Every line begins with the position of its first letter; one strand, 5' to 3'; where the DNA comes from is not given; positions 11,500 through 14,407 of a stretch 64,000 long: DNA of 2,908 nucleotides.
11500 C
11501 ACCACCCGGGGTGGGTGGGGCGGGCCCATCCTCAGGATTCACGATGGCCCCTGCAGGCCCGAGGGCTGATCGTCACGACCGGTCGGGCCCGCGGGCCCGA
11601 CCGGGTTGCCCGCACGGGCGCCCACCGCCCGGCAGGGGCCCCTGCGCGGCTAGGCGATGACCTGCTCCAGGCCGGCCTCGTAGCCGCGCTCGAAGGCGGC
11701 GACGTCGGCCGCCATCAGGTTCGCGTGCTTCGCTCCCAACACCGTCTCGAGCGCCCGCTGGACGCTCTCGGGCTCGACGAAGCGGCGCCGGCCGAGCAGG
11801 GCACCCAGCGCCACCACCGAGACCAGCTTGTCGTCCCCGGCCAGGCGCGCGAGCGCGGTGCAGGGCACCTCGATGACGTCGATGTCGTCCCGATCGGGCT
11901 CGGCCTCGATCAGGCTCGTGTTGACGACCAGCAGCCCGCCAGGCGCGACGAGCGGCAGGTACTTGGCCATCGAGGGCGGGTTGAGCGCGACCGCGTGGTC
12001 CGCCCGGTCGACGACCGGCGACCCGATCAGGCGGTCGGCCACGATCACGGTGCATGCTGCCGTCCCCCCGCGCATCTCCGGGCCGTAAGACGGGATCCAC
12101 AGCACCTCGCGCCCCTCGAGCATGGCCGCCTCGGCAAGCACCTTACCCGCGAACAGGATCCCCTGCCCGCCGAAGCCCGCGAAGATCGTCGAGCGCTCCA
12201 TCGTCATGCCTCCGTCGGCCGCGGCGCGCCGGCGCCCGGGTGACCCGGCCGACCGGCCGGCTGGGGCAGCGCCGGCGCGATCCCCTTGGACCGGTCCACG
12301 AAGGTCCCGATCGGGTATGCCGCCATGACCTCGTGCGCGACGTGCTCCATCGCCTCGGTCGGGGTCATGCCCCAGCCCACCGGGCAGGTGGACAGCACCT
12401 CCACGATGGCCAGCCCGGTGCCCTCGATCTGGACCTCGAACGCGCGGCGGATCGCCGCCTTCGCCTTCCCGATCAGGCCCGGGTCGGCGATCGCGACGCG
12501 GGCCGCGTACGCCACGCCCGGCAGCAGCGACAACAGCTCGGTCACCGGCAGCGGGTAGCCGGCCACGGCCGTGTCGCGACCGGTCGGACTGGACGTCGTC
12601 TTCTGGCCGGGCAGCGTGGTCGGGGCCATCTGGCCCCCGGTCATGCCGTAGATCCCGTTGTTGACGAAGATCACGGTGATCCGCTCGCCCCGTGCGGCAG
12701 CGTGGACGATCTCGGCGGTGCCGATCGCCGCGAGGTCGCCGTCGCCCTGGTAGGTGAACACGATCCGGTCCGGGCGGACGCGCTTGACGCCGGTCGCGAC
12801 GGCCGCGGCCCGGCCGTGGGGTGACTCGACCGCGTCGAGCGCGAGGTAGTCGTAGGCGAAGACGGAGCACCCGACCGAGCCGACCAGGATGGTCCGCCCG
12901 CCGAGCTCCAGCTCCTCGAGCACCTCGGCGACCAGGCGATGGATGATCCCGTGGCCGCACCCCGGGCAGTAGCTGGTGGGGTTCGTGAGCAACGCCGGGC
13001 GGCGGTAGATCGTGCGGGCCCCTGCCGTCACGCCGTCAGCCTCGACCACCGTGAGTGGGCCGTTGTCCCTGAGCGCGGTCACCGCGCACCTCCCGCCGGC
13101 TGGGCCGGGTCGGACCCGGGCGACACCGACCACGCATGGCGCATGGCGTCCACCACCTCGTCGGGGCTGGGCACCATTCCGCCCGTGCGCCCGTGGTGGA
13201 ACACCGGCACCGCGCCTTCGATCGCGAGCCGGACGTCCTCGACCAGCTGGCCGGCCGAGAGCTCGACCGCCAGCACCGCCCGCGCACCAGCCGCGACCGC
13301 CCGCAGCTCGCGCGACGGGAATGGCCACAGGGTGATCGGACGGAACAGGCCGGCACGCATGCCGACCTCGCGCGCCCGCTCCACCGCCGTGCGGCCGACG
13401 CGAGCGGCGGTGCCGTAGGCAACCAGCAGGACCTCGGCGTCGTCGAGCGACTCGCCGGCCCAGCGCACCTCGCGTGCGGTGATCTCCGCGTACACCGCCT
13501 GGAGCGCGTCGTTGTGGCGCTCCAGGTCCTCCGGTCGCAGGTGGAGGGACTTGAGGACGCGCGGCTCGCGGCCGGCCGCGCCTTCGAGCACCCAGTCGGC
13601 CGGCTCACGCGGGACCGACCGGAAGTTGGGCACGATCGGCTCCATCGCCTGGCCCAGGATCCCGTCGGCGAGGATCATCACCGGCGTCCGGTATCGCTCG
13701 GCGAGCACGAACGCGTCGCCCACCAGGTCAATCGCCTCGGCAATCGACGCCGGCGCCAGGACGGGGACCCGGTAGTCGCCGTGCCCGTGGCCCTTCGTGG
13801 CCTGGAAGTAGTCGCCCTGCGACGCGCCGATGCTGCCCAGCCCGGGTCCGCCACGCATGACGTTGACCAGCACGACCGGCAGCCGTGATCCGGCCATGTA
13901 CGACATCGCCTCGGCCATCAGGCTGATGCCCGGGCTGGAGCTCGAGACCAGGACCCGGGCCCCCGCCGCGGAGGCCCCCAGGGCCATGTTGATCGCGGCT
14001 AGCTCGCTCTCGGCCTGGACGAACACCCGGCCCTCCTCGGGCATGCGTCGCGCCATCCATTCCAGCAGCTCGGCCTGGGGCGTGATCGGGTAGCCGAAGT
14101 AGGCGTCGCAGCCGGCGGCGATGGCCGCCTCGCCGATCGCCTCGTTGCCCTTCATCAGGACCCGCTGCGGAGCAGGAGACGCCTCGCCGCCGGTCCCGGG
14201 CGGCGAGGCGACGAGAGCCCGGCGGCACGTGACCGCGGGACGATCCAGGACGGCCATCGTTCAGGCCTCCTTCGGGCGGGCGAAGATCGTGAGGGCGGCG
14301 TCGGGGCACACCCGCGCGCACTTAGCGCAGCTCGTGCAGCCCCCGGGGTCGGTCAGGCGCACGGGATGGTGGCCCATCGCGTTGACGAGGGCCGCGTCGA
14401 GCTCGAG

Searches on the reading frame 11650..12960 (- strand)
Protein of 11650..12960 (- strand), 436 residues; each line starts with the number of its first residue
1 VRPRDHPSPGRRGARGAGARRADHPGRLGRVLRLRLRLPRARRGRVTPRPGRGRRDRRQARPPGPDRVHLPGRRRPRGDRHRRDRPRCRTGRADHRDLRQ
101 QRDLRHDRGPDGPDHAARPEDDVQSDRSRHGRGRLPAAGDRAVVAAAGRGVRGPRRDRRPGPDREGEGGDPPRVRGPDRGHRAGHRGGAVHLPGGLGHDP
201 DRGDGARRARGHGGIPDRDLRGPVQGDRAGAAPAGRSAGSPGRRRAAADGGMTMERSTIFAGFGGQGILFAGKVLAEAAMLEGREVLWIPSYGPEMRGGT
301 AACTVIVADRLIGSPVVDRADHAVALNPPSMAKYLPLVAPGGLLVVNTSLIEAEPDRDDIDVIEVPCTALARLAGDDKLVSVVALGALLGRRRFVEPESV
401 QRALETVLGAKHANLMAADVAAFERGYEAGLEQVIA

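Call 29: search_protein_families(library=pfam, proteins=[window:11650-12960:-])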
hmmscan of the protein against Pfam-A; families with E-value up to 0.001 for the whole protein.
window:11650-12960:- (436 aa): 1 family
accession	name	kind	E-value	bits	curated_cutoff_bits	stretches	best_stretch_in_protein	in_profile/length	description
PF01558.24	POR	-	7.8e-35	121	27.4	1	264-428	1-173/173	Pyruvate ferredoxin/flavodoxin oxidoreductase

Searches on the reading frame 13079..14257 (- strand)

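Call 28: search_protein_families(library=pfam, proteins=[window:13079-14257:-])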
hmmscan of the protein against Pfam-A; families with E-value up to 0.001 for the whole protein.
window:13079-14257:- (392 aa): 3 families
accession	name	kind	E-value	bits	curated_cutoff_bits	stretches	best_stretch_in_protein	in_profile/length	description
PF01855.24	POR_N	-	4.9e-51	174.1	27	1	43-208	1-165/231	Pyruvate flavodoxin/ferredoxin oxidoreductase, thiamine diP-bdg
PF17147.9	PFOR_II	-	1.3e-21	77.3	27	1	274-368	1-102/102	Pyruvate:ferredoxin oxidoreductase core domain II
PF02776.23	TPP_enzyme_N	-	1.9e-05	24.9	26.8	1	35-131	1-96/119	Thiamine pyrophosphate enzyme, N-terminal TPP binding domain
